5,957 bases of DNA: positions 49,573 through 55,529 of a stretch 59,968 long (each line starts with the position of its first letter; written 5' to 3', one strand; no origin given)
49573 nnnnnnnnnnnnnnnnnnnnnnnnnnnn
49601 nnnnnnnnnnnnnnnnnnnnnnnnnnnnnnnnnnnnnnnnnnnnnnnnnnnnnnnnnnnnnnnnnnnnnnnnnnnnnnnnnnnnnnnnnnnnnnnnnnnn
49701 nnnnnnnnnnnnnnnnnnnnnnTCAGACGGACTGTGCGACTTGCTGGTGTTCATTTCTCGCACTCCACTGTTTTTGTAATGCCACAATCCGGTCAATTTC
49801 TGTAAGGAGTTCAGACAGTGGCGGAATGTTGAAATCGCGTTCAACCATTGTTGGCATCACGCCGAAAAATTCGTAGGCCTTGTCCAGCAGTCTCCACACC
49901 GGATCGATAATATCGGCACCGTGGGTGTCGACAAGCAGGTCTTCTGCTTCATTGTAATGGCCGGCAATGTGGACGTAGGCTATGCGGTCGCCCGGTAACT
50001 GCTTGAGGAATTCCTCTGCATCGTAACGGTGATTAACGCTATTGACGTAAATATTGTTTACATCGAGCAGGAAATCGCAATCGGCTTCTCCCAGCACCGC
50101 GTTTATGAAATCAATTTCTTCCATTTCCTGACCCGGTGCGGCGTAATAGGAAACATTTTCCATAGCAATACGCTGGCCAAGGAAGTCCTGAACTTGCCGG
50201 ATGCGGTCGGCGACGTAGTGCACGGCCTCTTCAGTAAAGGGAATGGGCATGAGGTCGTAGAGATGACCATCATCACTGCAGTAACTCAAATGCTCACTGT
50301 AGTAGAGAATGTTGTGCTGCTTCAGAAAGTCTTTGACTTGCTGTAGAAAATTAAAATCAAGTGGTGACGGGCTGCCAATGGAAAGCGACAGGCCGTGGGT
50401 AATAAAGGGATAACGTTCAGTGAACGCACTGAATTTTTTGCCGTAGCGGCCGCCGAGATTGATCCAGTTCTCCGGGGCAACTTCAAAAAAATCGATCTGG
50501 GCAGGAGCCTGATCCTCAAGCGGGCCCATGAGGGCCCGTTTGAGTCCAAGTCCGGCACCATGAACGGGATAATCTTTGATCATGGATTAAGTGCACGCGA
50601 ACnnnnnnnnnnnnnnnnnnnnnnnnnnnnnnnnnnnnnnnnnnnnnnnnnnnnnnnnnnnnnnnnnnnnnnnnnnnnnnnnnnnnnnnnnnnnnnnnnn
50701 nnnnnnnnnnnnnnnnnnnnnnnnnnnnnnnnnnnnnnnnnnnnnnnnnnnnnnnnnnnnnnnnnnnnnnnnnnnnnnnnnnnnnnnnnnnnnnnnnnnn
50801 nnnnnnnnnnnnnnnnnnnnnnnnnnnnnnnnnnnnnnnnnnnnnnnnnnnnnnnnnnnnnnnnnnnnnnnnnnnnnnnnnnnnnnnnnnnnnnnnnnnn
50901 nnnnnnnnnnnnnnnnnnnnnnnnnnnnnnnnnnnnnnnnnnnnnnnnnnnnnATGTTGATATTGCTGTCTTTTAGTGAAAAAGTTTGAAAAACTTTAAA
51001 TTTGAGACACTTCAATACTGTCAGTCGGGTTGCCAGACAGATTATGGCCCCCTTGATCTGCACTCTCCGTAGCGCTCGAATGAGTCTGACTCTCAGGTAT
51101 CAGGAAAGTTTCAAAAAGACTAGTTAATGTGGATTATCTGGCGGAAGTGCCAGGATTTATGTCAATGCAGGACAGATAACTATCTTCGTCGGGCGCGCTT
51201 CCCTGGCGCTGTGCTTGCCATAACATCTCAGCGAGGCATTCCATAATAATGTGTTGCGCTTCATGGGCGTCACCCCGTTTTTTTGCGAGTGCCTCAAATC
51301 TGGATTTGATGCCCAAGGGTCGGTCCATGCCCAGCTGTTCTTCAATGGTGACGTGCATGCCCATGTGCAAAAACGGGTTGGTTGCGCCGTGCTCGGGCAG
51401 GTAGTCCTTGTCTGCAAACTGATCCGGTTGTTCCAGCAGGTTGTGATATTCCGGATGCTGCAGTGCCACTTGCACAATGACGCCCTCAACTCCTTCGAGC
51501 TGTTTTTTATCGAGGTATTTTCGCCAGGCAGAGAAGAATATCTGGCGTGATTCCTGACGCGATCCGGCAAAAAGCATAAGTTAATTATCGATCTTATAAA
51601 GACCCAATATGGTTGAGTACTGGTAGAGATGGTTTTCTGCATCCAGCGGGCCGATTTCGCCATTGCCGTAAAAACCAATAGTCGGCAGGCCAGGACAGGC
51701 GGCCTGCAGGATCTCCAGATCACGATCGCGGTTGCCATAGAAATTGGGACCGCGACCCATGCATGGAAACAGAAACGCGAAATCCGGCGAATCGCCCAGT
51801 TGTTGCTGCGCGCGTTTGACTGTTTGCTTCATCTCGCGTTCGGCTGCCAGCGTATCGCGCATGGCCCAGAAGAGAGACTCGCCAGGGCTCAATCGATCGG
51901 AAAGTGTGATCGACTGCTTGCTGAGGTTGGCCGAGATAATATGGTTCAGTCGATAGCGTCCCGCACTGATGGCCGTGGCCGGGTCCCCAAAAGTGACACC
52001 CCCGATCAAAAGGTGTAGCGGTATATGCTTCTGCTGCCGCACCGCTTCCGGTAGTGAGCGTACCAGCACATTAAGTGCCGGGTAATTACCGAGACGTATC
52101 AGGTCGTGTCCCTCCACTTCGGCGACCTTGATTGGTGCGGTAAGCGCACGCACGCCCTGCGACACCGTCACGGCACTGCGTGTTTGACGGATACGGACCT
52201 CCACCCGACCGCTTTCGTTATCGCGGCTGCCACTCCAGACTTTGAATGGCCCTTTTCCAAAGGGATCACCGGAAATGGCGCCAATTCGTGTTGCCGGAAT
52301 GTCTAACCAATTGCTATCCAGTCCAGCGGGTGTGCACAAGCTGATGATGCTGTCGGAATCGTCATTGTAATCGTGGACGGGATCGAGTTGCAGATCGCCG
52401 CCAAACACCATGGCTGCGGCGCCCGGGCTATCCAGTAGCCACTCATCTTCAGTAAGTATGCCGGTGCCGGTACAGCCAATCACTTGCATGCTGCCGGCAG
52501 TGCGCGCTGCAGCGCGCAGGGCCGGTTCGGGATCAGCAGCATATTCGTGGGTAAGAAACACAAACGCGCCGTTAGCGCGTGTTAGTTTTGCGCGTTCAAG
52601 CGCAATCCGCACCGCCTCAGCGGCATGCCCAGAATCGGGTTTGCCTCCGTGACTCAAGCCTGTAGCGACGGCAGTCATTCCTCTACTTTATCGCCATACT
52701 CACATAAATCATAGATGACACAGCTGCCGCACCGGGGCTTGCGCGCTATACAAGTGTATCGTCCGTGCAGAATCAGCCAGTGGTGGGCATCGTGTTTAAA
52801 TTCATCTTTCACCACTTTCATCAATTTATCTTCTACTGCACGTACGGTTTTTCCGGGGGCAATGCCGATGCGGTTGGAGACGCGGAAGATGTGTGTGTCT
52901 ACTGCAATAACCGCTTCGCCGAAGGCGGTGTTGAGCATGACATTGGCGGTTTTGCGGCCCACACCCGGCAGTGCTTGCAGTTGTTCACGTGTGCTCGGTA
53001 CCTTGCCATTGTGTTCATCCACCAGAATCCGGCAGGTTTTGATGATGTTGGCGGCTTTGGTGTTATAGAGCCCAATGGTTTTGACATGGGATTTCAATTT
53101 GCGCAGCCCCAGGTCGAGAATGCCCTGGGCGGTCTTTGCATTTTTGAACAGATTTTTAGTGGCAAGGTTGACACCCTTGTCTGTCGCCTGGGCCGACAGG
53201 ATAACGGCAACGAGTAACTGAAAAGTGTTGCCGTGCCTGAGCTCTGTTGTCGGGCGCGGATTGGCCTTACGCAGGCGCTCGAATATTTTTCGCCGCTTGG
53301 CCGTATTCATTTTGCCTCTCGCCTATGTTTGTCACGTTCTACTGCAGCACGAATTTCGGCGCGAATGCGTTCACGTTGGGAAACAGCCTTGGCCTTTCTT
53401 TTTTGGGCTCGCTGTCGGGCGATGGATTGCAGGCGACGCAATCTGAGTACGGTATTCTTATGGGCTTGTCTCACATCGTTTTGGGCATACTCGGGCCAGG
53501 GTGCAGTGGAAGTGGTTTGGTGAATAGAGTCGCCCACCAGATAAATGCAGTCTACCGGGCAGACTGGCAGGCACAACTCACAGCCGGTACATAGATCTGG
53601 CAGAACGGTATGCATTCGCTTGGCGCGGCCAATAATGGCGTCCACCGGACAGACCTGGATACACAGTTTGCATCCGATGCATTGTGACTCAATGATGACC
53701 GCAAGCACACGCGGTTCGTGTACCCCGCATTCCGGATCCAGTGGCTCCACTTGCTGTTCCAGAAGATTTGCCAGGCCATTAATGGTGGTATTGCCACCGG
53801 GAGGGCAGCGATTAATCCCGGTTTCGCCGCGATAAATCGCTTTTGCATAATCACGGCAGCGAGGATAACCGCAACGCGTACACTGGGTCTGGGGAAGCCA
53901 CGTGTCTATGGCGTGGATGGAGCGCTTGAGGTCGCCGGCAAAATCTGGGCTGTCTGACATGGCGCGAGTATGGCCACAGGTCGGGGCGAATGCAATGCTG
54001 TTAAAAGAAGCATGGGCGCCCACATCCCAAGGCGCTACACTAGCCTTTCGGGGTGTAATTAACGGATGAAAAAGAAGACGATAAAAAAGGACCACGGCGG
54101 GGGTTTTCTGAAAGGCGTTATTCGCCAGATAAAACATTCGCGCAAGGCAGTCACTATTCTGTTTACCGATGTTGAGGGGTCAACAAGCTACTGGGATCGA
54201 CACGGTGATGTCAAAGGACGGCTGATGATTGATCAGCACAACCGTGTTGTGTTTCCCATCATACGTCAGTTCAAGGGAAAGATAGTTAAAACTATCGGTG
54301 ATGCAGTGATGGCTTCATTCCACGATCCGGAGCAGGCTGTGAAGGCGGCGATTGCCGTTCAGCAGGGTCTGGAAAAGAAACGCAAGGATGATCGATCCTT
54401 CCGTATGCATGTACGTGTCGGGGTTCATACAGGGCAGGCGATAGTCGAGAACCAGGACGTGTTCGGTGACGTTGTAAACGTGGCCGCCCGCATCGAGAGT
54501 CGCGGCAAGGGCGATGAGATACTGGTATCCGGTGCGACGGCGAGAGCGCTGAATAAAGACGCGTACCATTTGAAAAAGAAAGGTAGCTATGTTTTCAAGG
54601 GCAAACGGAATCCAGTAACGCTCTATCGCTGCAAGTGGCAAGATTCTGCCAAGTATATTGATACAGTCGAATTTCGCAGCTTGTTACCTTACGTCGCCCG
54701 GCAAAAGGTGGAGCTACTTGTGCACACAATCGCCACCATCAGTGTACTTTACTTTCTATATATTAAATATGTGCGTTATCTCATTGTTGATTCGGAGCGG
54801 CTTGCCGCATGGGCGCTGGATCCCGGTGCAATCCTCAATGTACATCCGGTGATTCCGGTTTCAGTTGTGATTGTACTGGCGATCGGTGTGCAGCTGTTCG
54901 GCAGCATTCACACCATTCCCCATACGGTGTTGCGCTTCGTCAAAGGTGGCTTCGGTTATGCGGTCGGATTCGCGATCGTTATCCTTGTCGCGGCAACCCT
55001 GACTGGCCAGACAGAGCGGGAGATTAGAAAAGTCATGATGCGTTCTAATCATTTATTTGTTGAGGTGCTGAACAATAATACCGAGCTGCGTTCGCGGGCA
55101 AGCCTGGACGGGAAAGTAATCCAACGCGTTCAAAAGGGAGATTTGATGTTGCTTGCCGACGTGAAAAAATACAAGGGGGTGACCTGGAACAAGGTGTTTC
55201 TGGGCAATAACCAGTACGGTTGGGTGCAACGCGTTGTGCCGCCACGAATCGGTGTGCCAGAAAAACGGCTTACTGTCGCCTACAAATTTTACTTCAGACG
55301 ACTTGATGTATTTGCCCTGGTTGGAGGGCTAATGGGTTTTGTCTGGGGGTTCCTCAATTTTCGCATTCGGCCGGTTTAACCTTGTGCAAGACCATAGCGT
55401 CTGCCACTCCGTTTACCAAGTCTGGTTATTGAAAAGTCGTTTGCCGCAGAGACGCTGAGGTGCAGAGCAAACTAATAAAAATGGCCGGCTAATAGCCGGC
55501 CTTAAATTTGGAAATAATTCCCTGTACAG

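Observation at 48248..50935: MNIO (DUF692)-dependent RiPP metallophore cluster: HvfA-like precursor, HvfB, HvfC, DoxX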

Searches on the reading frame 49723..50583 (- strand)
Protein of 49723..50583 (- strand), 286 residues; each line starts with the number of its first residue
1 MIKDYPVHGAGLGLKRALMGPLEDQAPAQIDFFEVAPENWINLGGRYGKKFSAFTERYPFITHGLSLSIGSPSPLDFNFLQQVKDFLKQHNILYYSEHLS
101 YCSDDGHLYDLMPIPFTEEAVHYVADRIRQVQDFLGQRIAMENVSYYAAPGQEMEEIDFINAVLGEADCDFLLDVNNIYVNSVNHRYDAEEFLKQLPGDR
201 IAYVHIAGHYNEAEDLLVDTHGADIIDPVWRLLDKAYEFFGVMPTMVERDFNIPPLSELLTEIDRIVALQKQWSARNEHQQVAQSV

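Call 3: search_protein_families(library=pfam, proteins=[window:49723-50583:-], max_evalue=0.01)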
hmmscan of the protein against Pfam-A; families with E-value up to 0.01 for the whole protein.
window:49723-50583:- (286 aa): 2 families
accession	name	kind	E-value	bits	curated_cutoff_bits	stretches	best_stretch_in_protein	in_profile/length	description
PF05114.20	MbnB_TglH_ChrH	-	1.2e-105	353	25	1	9-270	1-262/263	RiPP precursor modification enzyme MbnB/TglH/ChrH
PF01261.30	AP_endonuc_2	-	0.00031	20.9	31.1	1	118-219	98-197/249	Xylose isomerase-like TIM barrel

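Call 4: search_protein_families(library=ncbifam, proteins=[window:49723-50583:-], max_evalue=0.01)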
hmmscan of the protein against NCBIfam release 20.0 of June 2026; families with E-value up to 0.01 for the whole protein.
window:49723-50583:- (286 aa): 5 families
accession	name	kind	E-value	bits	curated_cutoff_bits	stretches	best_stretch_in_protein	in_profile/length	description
NF003818.2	PRK05409.1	equivalog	1.5e-135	450.9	360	1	9-270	1-264/264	HvfB family MNIO-type RiPP peptide maturase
NF050167.1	MNIO_BufB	equivalog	9.2e-80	267.7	310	1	10-265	1-260/262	MNIO family bufferin maturase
NF050151.1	RiPP_MNIO_ApyH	equivalog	4.7e-23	81.7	400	1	21-250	23-259/283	multinuclear non-heme iron-dependent oxidative enzyme ApyH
TIGR04159.2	methbact_MbnB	equivalog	2.9e-14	53.2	325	1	78-265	68-254/261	methanobactin biosynthesis protein MbnB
NF050165.1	MNIO_ChrH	equivalog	1.2e-12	47.6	600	1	78-232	79-239/363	MNIO family chryseobactin maturase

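Call 16: search_solved_structures(query=window:49723-50583:-, show_alignments=2)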
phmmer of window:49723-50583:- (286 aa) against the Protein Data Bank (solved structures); distinct sequences matched with E-value up to 0.001: 5.
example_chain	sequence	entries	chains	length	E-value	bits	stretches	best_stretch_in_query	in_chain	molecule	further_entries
3bww_A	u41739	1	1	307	3.6e-74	253.2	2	8-213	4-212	Protein of unknown function DUF692/COG3220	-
8hci_D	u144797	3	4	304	2e-16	63.7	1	88-235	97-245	DUF692 family protein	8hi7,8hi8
7dz9_A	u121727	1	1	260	3.3e-11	46.6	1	90-265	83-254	MbnB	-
7dz9_B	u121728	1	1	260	3.3e-11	46.6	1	90-265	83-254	cpMbnB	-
7tcr_A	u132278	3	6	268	0.00024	24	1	83-254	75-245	Methanobactin biosynthesis cassette protein MbnB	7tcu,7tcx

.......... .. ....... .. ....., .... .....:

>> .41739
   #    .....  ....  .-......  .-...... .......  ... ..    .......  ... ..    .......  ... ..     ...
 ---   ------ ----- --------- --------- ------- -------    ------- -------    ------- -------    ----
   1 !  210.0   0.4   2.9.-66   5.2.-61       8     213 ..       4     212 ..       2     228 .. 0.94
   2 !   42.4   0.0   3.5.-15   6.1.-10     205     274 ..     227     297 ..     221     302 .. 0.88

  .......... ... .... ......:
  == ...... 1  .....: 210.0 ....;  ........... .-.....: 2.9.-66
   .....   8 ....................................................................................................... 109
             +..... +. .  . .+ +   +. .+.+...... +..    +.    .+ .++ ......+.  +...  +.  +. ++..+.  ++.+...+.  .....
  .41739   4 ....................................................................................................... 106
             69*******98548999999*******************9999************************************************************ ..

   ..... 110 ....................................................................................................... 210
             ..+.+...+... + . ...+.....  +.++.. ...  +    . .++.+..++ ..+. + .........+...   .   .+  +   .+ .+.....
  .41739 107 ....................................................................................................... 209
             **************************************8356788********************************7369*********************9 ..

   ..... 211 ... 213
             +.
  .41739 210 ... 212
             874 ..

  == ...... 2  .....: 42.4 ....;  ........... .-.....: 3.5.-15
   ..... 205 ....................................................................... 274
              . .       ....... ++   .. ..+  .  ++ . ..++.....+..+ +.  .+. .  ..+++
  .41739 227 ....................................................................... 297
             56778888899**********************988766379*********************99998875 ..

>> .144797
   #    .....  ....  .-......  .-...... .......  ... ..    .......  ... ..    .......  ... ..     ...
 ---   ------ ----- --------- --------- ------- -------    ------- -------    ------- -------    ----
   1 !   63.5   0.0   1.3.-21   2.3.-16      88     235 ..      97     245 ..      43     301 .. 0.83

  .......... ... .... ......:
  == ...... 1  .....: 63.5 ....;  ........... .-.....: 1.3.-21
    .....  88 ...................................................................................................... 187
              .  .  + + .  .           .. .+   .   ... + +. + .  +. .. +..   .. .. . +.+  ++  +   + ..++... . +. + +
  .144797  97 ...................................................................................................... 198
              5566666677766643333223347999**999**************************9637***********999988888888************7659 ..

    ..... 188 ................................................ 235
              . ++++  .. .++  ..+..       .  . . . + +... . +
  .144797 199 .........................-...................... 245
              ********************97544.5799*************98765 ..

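Call 19: find_related_loci(query=window:49723-50583:-, collection=genome_contigs, flank=6000)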
Query window:49723-50583:- (286 aa) in genome_contigs; peptide patterns used: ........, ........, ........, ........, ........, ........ (x = any residue, [..] = any of these).
600 stretches matched a pattern (row limit reached: there are more); 579 encode a relative of the query (tblastn E <= 1e-3); the best 80 are kept; 80 distinct loci.
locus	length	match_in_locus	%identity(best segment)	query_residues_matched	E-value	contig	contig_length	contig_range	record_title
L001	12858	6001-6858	87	1-286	5e-174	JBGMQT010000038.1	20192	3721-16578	MAG: Acidiferrobacterales bacterium isolate N04_metabat2_bin.86 NODE_799_length_20192_cov_15.285345, whole genome shotgu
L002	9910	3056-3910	79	1-285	1e-150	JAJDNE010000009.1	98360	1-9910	MAG: Acidiferrobacterales bacterium isolate ALJrbin.17 k141_2080352, whole genome shotgun sequence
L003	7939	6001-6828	76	5-280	2e-147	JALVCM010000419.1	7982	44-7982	MAG: Thiohalobacter sp. isolate 134-614_metabat1_scaf2bin.038 134-614_scaffold_6392_c1, whole genome shotgun sequence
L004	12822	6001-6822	76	1-274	6e-147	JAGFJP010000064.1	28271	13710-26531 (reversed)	MAG: Thiogranum sp. isolate mag.26 k127_997911, whole genome shotgun sequence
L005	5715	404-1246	74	5-285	2e-147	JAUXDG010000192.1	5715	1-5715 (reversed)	MAG: Gammaproteobacteria bacterium isolate CSMAG_2845 CSMAG_2845_k119_2048033_length_5715_cov_7.8724, whole genome shotg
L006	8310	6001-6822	77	5-278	6e-146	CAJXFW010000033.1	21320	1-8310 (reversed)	MAG TPA_asm: uncultured Thiogranum sp. isolate SRR4028170_bin.1_MetaBAT_v2.12.1_MAG genome assembly, contig: NODE_667_le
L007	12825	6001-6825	73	3-277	1e-144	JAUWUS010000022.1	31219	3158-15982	MAG: Gammaproteobacteria bacterium isolate CSMAG_2612 CSMAG_2612_k141_1209331_length_31219_cov_8.8568, whole genome shot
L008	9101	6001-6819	74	5-277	7e-144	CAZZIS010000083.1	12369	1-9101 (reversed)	MAG TPA_asm: uncultured Thioalkalispiraceae bacterium isolate SRP128015_co1_108 genome assembly, contig: NODE_8029_lengt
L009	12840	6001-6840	72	1-280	2e-143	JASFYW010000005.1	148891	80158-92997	MAG: Woeseiaceae bacterium isolate MAY_MAG_00009 ALL_000000000017, whole genome shotgun sequence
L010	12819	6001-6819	74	5-277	4e-143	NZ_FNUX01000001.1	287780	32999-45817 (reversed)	Nitrosomonas ureae strain Nm13, whole genome shotgun sequence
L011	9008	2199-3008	77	3-272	3e-143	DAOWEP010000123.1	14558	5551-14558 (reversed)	MAG TPA_asm: Gammaproteobacteria bacterium isolate CSMAG_1942 CSMAG_1942_k141_1116252_length_14558_cov_12.3415, whole ge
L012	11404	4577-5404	73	3-278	2e-142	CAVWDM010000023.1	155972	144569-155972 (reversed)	MAG: uncultured Gammaproteobacteria bacterium isolate MFD03804.bin.1.259 genome assembly, contig: contig_68142, whole ge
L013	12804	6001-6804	75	5-272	2e-142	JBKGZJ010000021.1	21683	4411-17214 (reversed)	MAG: Thiohalophilus sp. isolate C5M10_10 NODE_869_length_21683_cov_12.982893, whole genome shotgun sequence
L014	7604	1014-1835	73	5-282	5e-142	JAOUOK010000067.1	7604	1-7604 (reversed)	MAG: Gammaproteobacteria bacterium isolate 8_1_Oct_SF_Bin111 8_1_Oct_SF_Bin111_scaffold_9714_c1, whole genome shotgun se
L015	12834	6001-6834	73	5-281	3e-142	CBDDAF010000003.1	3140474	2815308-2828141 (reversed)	MAG: Gammaproteobacteria bacterium isolate 2d973ff8-7951-42ef-854c-d078a0e890bc genome assembly, contig: contig_3, whole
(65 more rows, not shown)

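Call 71: search_protein_families(library=padloc, proteins=[window:49723-50583:-], max_evalue=0.001)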
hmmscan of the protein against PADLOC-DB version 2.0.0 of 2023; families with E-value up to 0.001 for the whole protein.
window:49723-50583:- (286 aa): 0 families

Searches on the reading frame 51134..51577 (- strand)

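Call 3: search_protein_families(library=pfam, proteins=[window:51134-51577:-], max_evalue=0.01)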
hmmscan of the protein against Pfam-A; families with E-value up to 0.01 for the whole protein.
window:51134-51577:- (147 aa): 1 family
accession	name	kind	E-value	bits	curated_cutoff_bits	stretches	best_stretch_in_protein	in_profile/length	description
PF08897.16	DUF1841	-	5.5e-57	192.1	24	1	6-139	1-134/135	Domain of unknown function (DUF1841)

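Call 4: search_protein_families(library=ncbifam, proteins=[window:51134-51577:-], max_evalue=0.01)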
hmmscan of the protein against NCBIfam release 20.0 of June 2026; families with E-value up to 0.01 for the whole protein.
window:51134-51577:- (147 aa): 0 families

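Call 71: search_protein_families(library=padloc, proteins=[window:51134-51577:-], max_evalue=0.001)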
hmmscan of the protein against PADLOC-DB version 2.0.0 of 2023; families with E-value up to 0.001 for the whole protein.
window:51134-51577:- (147 aa): 0 families

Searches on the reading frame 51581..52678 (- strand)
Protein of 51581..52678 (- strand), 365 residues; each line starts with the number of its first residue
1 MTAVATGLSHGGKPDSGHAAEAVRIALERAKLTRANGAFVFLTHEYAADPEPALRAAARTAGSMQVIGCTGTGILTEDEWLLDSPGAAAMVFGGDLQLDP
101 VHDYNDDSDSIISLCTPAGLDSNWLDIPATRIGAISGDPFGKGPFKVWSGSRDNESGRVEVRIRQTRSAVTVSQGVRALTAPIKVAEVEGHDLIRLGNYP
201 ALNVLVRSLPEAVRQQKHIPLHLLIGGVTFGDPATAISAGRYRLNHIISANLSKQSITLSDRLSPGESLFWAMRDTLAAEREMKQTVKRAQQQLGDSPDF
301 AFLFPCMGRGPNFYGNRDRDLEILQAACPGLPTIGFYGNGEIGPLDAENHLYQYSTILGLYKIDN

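Call 3: search_protein_families(library=pfam, proteins=[window:51581-52678:-], max_evalue=0.01)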
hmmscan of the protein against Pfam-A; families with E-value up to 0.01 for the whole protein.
window:51581-52678:- (365 aa): 2 families
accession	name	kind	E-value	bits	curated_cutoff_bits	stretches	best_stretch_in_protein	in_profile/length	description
PF10442.14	FIST_C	-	9.4e-14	52.1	28.5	1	226-344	29-131/131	FIST C domain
PF08495.15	FIST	-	2.9e-08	34.3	23.2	1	38-93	3-57/189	FIST N domain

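Call 4: search_protein_families(library=ncbifam, proteins=[window:51581-52678:-], max_evalue=0.01)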
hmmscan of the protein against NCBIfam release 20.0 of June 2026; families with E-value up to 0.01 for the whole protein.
window:51581-52678:- (365 aa): 0 families

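Call 71: search_protein_families(library=padloc, proteins=[window:51581-52678:-], max_evalue=0.001)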
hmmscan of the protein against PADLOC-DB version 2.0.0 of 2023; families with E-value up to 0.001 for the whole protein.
window:51581-52678:- (365 aa): 0 families

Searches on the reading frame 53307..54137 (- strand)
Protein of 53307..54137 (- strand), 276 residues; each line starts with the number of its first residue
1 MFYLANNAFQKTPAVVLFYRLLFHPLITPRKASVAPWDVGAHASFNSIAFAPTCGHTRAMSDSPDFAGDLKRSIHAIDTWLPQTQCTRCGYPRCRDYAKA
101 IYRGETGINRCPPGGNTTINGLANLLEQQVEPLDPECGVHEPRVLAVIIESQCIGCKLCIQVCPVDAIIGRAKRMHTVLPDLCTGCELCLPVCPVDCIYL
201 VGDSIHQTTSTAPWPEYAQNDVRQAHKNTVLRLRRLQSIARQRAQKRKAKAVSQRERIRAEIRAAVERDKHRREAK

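Call 28: search_protein_families(library=ncbifam, proteins=[window:53307-54137:-], max_evalue=0.00001)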
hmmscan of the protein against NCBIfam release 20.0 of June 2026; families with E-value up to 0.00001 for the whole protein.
window:53307-54137:- (276 aa): 31 families (the best 25 are shown)
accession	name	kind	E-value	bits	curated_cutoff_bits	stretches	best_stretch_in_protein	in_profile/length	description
NF005415.0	PRK06991.1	equivalog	4.1e-65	220.2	281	1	75-270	9-203/284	electron transport complex subunit RsxB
TIGR01944.1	rnfB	subfamily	4e-55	186.3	68.7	1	72-223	35-183/190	RnfABCDGE type electron transport complex subunit B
NF003475.0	PRK05113.1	equivalog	1.8e-51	174.7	203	1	74-216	37-176/190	electron transport complex subunit RsxB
NF006446.0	PRK08764.1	equivalog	1.2e-48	164.6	220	1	74-201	9-136/139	Rnf electron transport complex subunit RnfB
NF041836.1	rnfB_Methano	equivalog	1e-14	54.6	445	2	72-132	38-98/265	Rnf electron transport complex subunit RnfB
NF005504.0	PRK07118.1-3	equivalog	3.7e-14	52.8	437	1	73-139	36-103/293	Fe-S cluster domain-containing protein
NF005505.0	PRK07118.1-4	equivalog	8.7e-14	51.6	378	2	137-199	201-263/265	Fe-S cluster domain-containing protein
NF005506.0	PRK07118.1-5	equivalog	1.3e-12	47.7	388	1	74-130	39-95/279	Fe-S cluster domain-containing protein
NF005503.0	PRK07118.1-2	equivalog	5.6e-11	42.2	252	0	66-135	27-97/292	RnfABCDGE type electron transport complex subunit B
NF007204.0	PRK09625.1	equivalog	6.1e-10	39.2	125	1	148-219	56-129/133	pyruvate flavodoxin oxidoreductase subunit delta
NF045480.1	FdxA_Actino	equivalog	2.4e-09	37.4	125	1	147-206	3-63/107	ferredoxin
TIGR02179.1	PorD_KorD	subfamily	3.3e-09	36.7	60.05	1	147-201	21-75/78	2-oxoacid:acceptor oxidoreductase, delta subunit, pyruvate/2-ketoisovalerate family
NF006183.0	PRK08318.1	equivalog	3.3e-09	36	335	0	173-223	369-419/422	NAD-dependent dihydropyrimidine dehydrogenase subunit PreA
NF045874.1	Vhu_polyferre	exception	8.7e-09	34.6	600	1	149-200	194-245/381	F420-non-reducing hydrogenase associated-polyferredoxin VhuB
NF040684.1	PorD_Arch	equivalog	1.9e-08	34.2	120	1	147-200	28-81/85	pyruvate synthase subunit PorD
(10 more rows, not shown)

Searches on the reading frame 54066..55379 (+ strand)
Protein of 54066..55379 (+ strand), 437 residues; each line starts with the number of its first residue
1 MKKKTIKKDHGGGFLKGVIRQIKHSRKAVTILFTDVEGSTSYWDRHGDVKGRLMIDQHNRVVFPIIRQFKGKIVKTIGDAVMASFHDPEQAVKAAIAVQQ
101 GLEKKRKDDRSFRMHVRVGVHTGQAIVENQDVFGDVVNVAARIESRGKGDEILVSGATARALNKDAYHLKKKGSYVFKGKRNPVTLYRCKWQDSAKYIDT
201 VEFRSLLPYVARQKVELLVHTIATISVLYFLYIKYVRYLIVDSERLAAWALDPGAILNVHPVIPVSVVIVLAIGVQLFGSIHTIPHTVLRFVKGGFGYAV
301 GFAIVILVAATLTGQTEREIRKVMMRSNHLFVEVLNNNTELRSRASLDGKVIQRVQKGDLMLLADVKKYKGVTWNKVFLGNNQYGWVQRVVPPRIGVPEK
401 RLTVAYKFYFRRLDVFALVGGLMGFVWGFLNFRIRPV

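Call 62: search_protein_families(library=pfam, proteins=[window:54066-55379:+], max_evalue=0.0001)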
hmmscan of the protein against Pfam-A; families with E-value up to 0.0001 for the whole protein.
window:54066-55379:+ (437 aa): 1 family
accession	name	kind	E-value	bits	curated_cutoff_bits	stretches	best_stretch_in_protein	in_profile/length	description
PF00211.25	Guanylate_cyc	-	1.7e-25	90.2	21.9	1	25-185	5-178/183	Adenylate and Guanylate cyclase catalytic domain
